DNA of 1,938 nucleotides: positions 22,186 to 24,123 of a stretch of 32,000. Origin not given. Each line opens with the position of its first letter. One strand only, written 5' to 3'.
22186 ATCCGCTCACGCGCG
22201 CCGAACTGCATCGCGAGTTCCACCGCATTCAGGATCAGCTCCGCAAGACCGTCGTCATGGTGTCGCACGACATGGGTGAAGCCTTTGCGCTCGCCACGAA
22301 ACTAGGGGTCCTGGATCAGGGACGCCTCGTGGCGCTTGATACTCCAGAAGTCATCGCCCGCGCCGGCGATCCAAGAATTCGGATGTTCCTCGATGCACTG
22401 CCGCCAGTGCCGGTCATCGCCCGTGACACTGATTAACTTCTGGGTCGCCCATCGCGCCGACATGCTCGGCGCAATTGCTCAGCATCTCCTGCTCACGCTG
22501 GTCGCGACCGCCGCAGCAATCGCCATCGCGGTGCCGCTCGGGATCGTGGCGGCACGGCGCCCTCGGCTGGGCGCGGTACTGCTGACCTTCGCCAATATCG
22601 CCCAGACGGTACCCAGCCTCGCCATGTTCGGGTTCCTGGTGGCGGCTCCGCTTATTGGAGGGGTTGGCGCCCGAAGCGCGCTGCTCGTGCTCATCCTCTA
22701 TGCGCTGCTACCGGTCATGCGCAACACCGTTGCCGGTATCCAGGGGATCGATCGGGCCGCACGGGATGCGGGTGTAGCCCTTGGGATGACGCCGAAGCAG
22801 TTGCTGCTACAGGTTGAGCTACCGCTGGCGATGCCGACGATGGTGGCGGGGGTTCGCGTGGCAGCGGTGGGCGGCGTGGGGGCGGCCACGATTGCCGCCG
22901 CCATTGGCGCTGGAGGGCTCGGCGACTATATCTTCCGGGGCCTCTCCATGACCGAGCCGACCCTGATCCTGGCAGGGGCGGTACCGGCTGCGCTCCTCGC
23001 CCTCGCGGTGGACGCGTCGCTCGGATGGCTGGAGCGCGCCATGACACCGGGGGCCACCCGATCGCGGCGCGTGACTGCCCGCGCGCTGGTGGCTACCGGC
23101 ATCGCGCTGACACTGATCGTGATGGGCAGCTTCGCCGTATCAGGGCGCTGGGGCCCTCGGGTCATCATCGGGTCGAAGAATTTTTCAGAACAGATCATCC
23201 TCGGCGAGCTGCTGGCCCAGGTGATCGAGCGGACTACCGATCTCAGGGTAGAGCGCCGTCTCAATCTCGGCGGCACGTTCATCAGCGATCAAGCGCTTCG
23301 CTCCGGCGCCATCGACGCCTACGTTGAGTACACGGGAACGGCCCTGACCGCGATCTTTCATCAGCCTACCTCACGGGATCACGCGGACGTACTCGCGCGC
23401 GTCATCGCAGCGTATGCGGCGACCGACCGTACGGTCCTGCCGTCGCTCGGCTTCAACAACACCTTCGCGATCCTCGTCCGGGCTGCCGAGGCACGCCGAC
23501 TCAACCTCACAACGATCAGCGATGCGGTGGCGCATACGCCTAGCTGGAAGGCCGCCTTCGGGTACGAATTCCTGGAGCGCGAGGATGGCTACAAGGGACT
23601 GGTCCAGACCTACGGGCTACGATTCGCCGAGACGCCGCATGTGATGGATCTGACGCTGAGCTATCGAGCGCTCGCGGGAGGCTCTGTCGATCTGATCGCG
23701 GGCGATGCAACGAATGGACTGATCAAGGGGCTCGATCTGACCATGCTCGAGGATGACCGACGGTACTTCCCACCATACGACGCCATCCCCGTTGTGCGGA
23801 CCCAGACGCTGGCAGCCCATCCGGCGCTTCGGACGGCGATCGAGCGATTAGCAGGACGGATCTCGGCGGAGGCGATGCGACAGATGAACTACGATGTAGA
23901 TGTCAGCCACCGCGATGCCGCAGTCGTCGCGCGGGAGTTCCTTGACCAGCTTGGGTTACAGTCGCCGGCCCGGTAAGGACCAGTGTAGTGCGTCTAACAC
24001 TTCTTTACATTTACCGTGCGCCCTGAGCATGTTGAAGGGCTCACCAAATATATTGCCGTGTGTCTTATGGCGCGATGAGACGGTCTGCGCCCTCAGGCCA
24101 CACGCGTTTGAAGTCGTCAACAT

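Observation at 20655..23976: egtD (hercynine synthase) directly coupled to an EgtUV/OpuC-like fused permease-binding-protein ABC importer, without egtB/egtC/eanB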

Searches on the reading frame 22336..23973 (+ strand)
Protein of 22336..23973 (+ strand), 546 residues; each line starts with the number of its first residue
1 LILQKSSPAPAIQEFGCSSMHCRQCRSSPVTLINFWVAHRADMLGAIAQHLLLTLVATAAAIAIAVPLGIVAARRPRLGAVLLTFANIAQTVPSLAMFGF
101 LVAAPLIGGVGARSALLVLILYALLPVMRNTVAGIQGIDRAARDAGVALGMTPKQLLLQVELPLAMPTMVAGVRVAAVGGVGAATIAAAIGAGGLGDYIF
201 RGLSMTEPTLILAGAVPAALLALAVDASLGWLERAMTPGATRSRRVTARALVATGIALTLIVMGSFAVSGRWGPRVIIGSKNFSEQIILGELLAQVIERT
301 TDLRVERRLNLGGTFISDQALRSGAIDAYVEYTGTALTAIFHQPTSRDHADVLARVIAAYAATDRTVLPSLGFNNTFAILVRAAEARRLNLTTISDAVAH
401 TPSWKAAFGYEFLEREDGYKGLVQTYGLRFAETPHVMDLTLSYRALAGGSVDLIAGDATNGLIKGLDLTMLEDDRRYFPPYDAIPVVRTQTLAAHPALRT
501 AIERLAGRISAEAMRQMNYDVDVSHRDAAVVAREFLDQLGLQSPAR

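Call 3: search_protein_families(library=pfam, proteins=[window:22336-23973:+])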
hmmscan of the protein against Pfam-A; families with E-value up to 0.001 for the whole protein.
window:22336-23973:+ (546 aa): 2 families
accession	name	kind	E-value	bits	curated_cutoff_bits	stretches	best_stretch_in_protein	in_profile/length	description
PF04069.17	OpuAC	-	4.4e-54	184.2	21.2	1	275-538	2-257/257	Substrate binding domain of ABC-type glycine betaine transport system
PF00528.27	BPD_transp_1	-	9.2e-24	84.6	26.4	1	65-237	1-183/184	Binding-protein-dependent transport system inner membrane component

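Call 4: search_protein_families(library=ncbifam, proteins=[window:22336-23973:+])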
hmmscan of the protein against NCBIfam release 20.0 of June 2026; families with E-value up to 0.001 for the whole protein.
window:22336-23973:+ (546 aa): 13 families
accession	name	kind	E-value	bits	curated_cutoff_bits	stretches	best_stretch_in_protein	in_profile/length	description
NF049931.1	GlyBetbindOsmF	equivalog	3.9e-28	98.4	400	1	275-541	4-281/283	glycine betaine ABC transporter substrate-binding protein OsmF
TIGR03416.1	ABC_choXWV_perm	equivalog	6.9e-26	91.3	363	1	22-224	63-262/267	choline ABC transporter permease subunit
NF008196.0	PRK10952.1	equivalog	8.4e-22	77.5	439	1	44-227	140-323/356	glycine betaine/L-proline ABC transporter permease ProW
NF007545.0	PRK10160.1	equivalog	1.5e-11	44.3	342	1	47-239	80-270/275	taurine ABC transporter permease TauC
NF040733.1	ABC_perm_U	equivalog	1.4e-10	41.1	295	1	50-237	61-246/251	ABC transporter permease subunit SaoP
TIGR01183.1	ntrB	equivalog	1.2e-08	34.9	209.05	1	59-231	31-201/202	nitrate ABC transporter permease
NF008470.0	PRK11365.1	equivalog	9.2e-07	28.5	347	1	31-235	45-248/263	aliphatic sulfonate ABC transporter permease SsuC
TIGR00974.1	3a0107s02c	equivalog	2.7e-06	26.7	193.45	1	42-191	48-210/272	phosphate ABC transporter permease PstA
NF007044.0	PRK09497.1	equivalog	0.00014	21.5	348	1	112-191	149-229/285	spermidine/putrescine ABC transporter permease PotB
TIGR01097.1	PhnE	equivalog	0.00014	21.5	216.7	1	38-207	52-222/252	phosphonate ABC transporter, permease protein PhnE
NF008049.0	PRK10782.1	subfamily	0.00028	20.6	212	1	51-198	17-175/217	methionine ABC transporter permease MetI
TIGR03226.1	PhnU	equivalog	0.00036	20.1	283.45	1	121-196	189-263/311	2-aminoethylphosphonate ABC transporter permease subunit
TIGR02141.1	modB_ABC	equivalog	0.00066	19.4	182.6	1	116-186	84-157/208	molybdate ABC transporter permease subunit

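Call 9: search_solved_structures(query=window:22336-23973:+, max_evalue=0.001, show_alignments=3)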
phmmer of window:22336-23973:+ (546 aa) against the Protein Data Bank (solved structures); distinct sequences matched with E-value up to 0.001: 32.
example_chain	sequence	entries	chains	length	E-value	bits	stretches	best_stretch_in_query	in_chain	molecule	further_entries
7s7w_A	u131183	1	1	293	1.3e-52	182.6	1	275-541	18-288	iNicSnFR 3.0 Fluorescent Nicotine Sensor precursor binding protein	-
6uru_A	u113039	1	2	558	9.6e-52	179.8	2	367-541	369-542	iAChSnFR precursor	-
6v1r_A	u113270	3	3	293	6.2e-51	177.1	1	275-541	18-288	iAChSnFR Fluorescent Acetylcholine Sensor V9 precursor binding protein | iAchSnFR Fluorescent Acetylcholine Sensor precursor binding protein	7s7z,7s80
6efr_A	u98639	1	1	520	1e-50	176.4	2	340-541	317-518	iNicSnFR 1.0, a genetically encoded nicotine biosensor,Green fluorescent protein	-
7s7x_A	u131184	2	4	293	1.2e-50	176.2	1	275-541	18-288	iNicSnFR 4.0 Fluorescent Nicotine Sensor precursor binding protein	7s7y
3ppn_A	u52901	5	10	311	2.3e-48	168.7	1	262-538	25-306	Glycine betaine/carnitine/choline-binding protein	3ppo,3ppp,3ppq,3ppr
7s7t_A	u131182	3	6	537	1.1e-47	166.4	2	336-541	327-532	iNicSnFR 3.0 Fluorescent Nicotine Sensor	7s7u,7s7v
6eyg_A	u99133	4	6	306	7.4e-47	163.7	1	249-538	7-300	Osmotically activated L-carnitine/choline ABC transporter substrate-binding protein OpuCC | Choline binding protein OpuBC | Choline-binding protein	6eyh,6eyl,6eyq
4z7e_A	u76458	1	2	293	6.6e-46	160.6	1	276-541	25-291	Lmo1422 protein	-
6per_A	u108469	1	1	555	3.8e-45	158.1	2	368-541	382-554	iSeroSnFR, a soluble, genetically-encoded fluorescent sensor for serotonin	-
3r6u_A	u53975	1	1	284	5.1e-45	157.6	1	275-538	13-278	Choline-binding protein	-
5nxy_A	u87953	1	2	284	3.5e-44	154.9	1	275-538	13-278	Osmotically activated L-carnitine/choline ABC transporter substrate-binding protein OpuCC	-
8dp6_A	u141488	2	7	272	1.1e-43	153.2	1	276-541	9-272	Osmoprotection protein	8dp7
9o5f_A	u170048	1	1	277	2.7e-40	142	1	276-541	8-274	Ergothioneine transporter EgtUC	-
9egi_A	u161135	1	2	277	3.6e-40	141.6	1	276-541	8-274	Ergothioneine transporter EgtUC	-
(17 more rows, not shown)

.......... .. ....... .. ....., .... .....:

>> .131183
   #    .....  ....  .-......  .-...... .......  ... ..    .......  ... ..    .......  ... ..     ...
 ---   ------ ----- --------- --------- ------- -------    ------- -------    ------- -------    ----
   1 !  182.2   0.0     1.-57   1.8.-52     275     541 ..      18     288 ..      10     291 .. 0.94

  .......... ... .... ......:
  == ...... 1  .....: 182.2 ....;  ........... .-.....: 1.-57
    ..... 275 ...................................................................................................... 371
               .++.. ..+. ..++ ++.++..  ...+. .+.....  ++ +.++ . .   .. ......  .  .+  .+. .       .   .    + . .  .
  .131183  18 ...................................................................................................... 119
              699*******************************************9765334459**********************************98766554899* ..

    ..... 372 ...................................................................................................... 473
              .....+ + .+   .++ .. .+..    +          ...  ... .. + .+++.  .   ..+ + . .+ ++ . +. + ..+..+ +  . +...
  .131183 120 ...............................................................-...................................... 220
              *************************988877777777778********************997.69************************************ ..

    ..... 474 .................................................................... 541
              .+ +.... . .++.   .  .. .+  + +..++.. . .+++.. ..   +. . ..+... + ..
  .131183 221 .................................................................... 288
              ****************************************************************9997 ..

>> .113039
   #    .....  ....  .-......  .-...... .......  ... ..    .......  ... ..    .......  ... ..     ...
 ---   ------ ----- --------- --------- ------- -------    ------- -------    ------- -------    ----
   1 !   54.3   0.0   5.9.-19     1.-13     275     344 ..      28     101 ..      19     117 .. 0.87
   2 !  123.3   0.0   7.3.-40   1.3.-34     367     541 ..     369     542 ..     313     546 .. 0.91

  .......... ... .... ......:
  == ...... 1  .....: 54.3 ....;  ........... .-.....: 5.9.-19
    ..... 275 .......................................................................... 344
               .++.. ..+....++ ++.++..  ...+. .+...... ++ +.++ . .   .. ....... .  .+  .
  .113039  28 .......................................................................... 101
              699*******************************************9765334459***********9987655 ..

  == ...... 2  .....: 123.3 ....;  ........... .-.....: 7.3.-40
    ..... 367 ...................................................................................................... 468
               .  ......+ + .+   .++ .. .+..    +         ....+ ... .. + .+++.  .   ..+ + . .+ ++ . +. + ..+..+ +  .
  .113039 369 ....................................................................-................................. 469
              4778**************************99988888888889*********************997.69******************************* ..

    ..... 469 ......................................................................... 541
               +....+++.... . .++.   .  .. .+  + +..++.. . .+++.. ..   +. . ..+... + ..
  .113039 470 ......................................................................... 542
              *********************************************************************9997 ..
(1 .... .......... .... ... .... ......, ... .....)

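Call 25: find_related_loci(query=A1, collection=genome_contigs, flank=8000)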
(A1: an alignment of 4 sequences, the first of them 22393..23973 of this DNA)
Query A1 (527 aa) in genome_contigs; peptide patterns used: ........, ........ (x = any residue, [..] = any of these).
592 stretches matched a pattern; 546 encode a relative of the query (tblastn E <= 1e-3); the best 80 are kept; 80 distinct loci.
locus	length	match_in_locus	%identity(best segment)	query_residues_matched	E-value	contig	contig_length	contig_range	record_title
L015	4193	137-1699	92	3-523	0e+0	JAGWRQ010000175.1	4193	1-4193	MAG: Candidatus Methylomirabilota bacterium isolate REEB33 contig-150_28956, whole genome shotgun sequence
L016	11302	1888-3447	87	1-520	0e+0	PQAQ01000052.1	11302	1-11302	MAG: Candidatus Methylomirabilota bacterium isolate FeB_30 contig_19753, whole genome shotgun sequence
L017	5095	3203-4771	82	3-525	0e+0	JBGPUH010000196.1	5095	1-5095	MAG: Candidatus Methylomirabilis sp. isolate OBJ1_062018_110_48 k141_2273358_length_5095_cov_25.6312, whole genome shotg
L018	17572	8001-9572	80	2-525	0e+0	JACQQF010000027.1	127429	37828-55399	MAG: Candidatus Methylomirabilota bacterium isolate NC_groundwater_1326_Ag_S-0.2um_61_204 S_p2_S4_coassembly_k141_851328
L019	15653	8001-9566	81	3-526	0e+0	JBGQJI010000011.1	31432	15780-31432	MAG: Candidatus Methylomirabilis sp. isolate OBJ2_061818_070_27 k141_156322_length_31432_cov_9.9963, whole genome shotgu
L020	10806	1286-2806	60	13-519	0e+0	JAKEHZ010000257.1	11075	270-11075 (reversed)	MAG: Acidobacteria bacterium isolate PMV_8.33 PMV_8.33.k101_488306, whole genome shotgun sequence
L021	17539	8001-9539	64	4-517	0e+0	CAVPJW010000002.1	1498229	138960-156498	MAG: uncultured Acidobacteriota bacterium isolate MFD10007.bin.1.176 genome assembly, contig: contig_13994, whole genome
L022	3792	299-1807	63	13-517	0e+0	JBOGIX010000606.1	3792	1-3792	MAG: Vicinamibacterales bacterium isolate SC-S_metawrap_bin.101 k127_654573, whole genome shotgun sequence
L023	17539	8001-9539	61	13-527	0e+0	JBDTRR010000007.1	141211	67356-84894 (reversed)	MAG: Acidobacteriota bacterium isolate cluster3_bin.251 NODE_139_length_141211_cov_13.902725, whole genome shotgun seque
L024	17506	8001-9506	62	13-518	0e+0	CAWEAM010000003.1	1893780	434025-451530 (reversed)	MAG: uncultured Acidobacteriota bacterium isolate MFD04850.bin.2.364 genome assembly, contig: contig_15093, whole genome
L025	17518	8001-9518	62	13-520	0e+0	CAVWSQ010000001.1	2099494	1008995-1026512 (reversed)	MAG: uncultured Acidobacteriota bacterium isolate MFD04944.bin.1.4 genome assembly, contig: contig_18517, whole genome s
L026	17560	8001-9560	63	6-519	0e+0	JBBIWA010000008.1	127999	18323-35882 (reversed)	MAG: Acidobacteriota bacterium isolate ETS170220_bin_9 NODE_56_length_127999_cov_4.70058, whole genome shotgun sequence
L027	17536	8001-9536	63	7-521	0e+0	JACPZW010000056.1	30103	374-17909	MAG: Acidobacteria bacterium isolate NC_groundwater_900_Pr1_S-0.2um_67_29 Montesol18-Sp2_coassembly_scaffold_806212, who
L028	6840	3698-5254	61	2-517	0e+0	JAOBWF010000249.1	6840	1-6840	MAG: Acidobacteria bacterium isolate RYN_30 scaffold_3702087, whole genome shotgun sequence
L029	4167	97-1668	60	3-527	0e+0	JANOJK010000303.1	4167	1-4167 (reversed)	MAG: Acidobacteriota bacterium isolate SOY_6_C_metabat_75 SOY_6_C_k141_629198, whole genome shotgun sequence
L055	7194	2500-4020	58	13-519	4e-179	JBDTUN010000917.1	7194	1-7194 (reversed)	MAG: Acidobacteriota bacterium isolate cluster3_bin.45 NODE_53005_length_7194_cov_7.471635, whole genome shotgun sequenc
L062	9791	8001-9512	63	13-519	3e-177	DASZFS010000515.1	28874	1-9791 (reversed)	MAG TPA_asm: Vicinamibacterales bacterium isolate SMAG_U6528 k141_3461944, whole genome shotgun sequence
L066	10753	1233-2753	59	13-519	3e-176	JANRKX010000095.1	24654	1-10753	MAG: Acidobacteriota bacterium isolate bins.235 k141_661851, whole genome shotgun sequence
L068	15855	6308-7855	59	2-520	4e-175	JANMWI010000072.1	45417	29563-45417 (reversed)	MAG: Acidobacteriota bacterium isolate OTE_88_metabat_329 OTE_88_k141_1379283, whole genome shotgun sequence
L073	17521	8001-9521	59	13-519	8e-175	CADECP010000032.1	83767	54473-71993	MAG: uncultured Acidobacteria bacterium isolate Acidobacteria sp. RBC074 genome assembly, contig: MAG074_32, whole genom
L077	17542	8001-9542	58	11-527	1e-173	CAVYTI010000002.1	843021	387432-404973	MAG: uncultured Acidobacteriota bacterium isolate MFD05537.bin.1.91 genome assembly, contig: contig_10742, whole genome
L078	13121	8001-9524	59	11-517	1e-173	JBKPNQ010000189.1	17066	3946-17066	MAG: Acidobacteriota bacterium isolate GS_HAYS_MAG_00036 GS_HAYS_000002186950, whole genome shotgun sequence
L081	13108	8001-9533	58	8-519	4e-173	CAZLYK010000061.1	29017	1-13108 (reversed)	MAG TPA_asm: uncultured Heliobacteriaceae bacterium isolate SRP173033_co3_4 genome assembly, contig: NODE_1754_length_29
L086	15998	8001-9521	59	13-519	2e-173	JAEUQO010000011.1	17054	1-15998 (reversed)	MAG: Acidobacteria bacterium isolate new MAG-253 k141_1531002, whole genome shotgun sequence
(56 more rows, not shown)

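Call 28: find_homologous_proteins(query=L019:4856-6199:+, max_evalue=1e-30)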
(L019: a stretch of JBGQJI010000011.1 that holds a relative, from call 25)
Query L019:4856-6199:+ (448 aa): 8000 proteins with E <= 1e-30 among 8000 candidates; the best 120 are listed.
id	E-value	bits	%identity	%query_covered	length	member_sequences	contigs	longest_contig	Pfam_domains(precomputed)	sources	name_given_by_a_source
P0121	0.0e+0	1076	100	100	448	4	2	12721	PF12867.13,PF03781.23,PF04978.18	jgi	jgi:iron(II)-dependent oxidoreductase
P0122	9.9e-249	844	80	99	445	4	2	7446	PF12867.13,PF03781.23,PF04978.18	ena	-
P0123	6.8e-246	835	78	99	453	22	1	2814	PF12867.13,PF03781.23,PF04978.18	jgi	jgi:iron(II)-dependent oxidoreductase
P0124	9.6e-245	831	78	99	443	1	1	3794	PF12867.13,PF03781.23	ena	-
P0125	9.8e-245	831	78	99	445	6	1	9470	PF12867.13,PF03781.23,PF04978.18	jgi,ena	-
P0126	1.4e-243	827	79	98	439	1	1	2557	PF12867.13,PF03781.23,PF04978.18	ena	-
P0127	5.4e-242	822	78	99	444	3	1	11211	PF12867.13,PF03781.23,PF04978.18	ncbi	-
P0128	9.7e-241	818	80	96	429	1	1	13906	PF12867.13,PF03781.23,PF04978.18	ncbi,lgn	-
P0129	1.1e-240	818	79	98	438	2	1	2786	PF12867.13,PF03781.23,PF04978.18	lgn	-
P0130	7.8e-239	811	77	98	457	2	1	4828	PF12867.13,PF03781.23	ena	-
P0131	1.2e-238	811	78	98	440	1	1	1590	PF12867.13,PF03781.23,PF04978.18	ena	-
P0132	1.6e-238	810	78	98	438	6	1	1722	PF12867.13,PF03781.23,PF04978.18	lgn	-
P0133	8.1e-238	808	77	99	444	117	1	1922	PF12867.13,PF03781.23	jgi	-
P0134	6.1e-237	805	78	98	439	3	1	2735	PF12867.13,PF03781.23,PF04978.18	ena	-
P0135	1.8e-236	804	75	99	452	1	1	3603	PF12867.13,PF03781.23,PF04978.18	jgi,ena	-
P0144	2.9e-207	707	70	97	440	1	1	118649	PF12867.13,PF03781.23,PF04978.18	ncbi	ncbi:MAG: selenoneine synthase SenA [Candidatus Methylomirabilales bacterium]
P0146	6.8e-206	703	67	98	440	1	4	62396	PF12867.13,PF03781.23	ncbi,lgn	-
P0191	7.1e-194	663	66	97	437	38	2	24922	PF12867.13,PF03781.23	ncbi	ncbi:MAG: selenoneine synthase SenA [candidate division NC10 bacterium]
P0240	8.1e-187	640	64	98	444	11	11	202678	PF12867.13,PF03781.23,PF04978.18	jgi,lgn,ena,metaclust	jgi:iron(II)-dependent oxidoreductase|metaclust:\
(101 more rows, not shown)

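Call 29: search_protein_families(library=ncbifam, proteins=[L019:4856-6199:+, P0144, P0191], max_evalue=1e-10)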
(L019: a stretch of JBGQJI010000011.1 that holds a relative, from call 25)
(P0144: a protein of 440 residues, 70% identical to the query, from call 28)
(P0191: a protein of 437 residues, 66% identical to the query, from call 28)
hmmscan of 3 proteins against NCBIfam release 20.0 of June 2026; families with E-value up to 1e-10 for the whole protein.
L019:4856-6199:+ (448 aa): 5 families
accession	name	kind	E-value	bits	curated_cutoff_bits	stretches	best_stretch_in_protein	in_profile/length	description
NF041186.1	SenA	equivalog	1.1e-153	512.2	420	1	8-441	3-381/382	selenoneine synthase SenA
TIGR03440.2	egtB_TIGR03440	equivalog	4.3e-96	322.5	360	1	14-440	2-412/413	ergothioneine biosynthesis protein EgtB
TIGR04344.1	ovoA_Nterm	equivalog_domain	1.3e-44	152.8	400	1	179-439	191-442/444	5-histidylcysteine sulfoxide synthase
TIGR04373.1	egtB_X_signatur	signature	1.3e-25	89.3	71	1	392-442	1-50/50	EgtB-related enzyme signature domain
TIGR03525.2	GldK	equivalog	1.3e-12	47.7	350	0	281-441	220-404/408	T9SS ring complex lipoprotein PorK/GldK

P0144 (440 aa): 5 families
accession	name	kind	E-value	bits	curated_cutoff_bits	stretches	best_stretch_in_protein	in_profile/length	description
NF041186.1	SenA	equivalog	8.6e-158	525.7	420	1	8-439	4-382/382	selenoneine synthase SenA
TIGR03440.2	egtB_TIGR03440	equivalog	8.8e-103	344.6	360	1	13-437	2-412/413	ergothioneine biosynthesis protein EgtB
TIGR04344.1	ovoA_Nterm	equivalog_domain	5.2e-40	137.7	400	1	179-436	193-442/444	5-histidylcysteine sulfoxide synthase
TIGR04373.1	egtB_X_signatur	signature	1.6e-28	98.5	71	1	390-439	1-50/50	EgtB-related enzyme signature domain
TIGR03525.2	GldK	equivalog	1.9e-16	60.4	350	1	277-438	218-404/408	T9SS ring complex lipoprotein PorK/GldK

P0191 (437 aa): 5 families
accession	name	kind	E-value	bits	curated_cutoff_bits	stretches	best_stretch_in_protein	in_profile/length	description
NF041186.1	SenA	equivalog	1.6e-158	528.1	420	1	7-435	3-382/382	selenoneine synthase SenA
TIGR03440.2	egtB_TIGR03440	equivalog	5.7e-99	332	360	1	13-433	2-412/413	ergothioneine biosynthesis protein EgtB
TIGR04344.1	ovoA_Nterm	equivalog_domain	6e-40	137.5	400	1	173-432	191-442/444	5-histidylcysteine sulfoxide synthase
TIGR04373.1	egtB_X_signatur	signature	2.5e-26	91.6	71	1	386-435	1-50/50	EgtB-related enzyme signature domain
TIGR03525.2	GldK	equivalog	2.3e-16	60.1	350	0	275-434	220-404/408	T9SS ring complex lipoprotein PorK/GldK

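Call 30: search_solved_structures(query=L019:4856-6199:+, max_evalue=1e-10, show_alignments=0)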
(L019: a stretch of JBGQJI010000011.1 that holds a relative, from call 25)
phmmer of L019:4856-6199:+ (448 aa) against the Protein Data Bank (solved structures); distinct sequences matched with E-value up to 1e-10: 27.
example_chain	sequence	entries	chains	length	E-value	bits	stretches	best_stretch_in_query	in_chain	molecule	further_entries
8ux5_A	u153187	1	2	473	4.8e-99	335.5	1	12-446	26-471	Selenoxide synthase OvsA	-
8u41_A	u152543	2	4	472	3.9e-96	325.9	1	12-446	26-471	Selenoxide synthase OvsA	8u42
4x8b_A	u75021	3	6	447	2.1e-79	270.7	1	10-441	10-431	Sulfoxide synthase EgtB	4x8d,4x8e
8ryz_A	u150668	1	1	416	1.8e-73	251.1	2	13-314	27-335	selenoneine synthase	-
8k5i_A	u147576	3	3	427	2e-73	250.9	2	13-314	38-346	selenoneine synthase SenA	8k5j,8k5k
6o6l_A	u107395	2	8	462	1.5e-40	142.5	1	31-317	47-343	EgtB (Cabther)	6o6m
8qf6_A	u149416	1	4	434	1.5e-40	142.5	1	31-317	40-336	Ergothioneine biosynthesis protein EgtB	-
6qki_A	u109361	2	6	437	1.6e-40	142.4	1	31-317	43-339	Uncharacterized protein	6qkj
8vih_A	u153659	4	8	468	6.3e-39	137.2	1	38-439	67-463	Sulfoxide synthase EgtB-IV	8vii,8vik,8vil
8khq_A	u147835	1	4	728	5.5e-29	104.4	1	87-425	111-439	5-histidylcysteine sulfoxide synthase/putative 4-mercaptohistidine N1-methyltranferase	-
8vig_A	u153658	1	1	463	1.6e-26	96.3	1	103-439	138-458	Sulfoxide synthase EgtB-IV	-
6muj_A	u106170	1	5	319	1e-18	70.5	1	175-442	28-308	Formylglycine-generating enzyme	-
2q17_A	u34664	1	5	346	1.4e-18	70.1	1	175-442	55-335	formylglycine generating enzyme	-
1y4j_A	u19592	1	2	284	3.3e-18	68.8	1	179-381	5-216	Sulfatase modifying factor 2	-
6s07_A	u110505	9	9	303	4.7e-17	65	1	176-439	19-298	Formylglycine-generating enzyme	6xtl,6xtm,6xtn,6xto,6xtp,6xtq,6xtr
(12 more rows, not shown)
